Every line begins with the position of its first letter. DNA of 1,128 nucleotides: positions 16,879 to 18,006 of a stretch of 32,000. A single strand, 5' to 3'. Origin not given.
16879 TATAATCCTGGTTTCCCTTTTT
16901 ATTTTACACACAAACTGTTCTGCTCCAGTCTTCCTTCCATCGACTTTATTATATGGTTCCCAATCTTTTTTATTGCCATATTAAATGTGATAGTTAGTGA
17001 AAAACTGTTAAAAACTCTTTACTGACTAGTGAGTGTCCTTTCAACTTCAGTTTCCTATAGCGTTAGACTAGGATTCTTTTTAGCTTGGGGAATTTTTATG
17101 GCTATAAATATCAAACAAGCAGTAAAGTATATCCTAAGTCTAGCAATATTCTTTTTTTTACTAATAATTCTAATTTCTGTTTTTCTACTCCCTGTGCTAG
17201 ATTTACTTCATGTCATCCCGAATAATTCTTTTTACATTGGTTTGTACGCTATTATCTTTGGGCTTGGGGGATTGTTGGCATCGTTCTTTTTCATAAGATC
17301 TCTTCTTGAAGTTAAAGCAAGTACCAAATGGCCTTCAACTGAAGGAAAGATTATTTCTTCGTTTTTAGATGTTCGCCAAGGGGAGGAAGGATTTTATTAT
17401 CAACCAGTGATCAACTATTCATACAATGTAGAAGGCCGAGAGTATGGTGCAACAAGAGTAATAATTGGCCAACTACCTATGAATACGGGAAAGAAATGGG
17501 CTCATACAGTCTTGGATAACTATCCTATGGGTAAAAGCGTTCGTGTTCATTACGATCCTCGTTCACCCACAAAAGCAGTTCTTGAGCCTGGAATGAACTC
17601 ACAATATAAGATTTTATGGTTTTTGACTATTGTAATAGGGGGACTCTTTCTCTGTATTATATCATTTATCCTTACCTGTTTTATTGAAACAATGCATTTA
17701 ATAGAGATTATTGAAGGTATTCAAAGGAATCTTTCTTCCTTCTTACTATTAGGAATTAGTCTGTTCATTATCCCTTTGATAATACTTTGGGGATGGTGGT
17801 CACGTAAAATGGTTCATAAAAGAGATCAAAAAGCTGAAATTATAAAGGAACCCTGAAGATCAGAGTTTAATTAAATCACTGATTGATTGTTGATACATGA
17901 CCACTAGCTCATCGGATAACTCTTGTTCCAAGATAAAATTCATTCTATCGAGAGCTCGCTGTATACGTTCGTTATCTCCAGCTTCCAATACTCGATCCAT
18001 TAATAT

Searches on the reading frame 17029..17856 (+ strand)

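Call 33: search_protein_families(library=pfam, proteins=[window:17029-17856:+], max_evalue=0.01)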
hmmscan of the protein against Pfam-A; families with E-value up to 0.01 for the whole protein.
window:17029-17856:+ (275 aa): 1 family
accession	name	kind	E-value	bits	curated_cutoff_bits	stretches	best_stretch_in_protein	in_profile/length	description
PF12158.14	DUF3592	-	7.5e-16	59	25.3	1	104-189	1-83/84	Domain of unknown function (DUF3592)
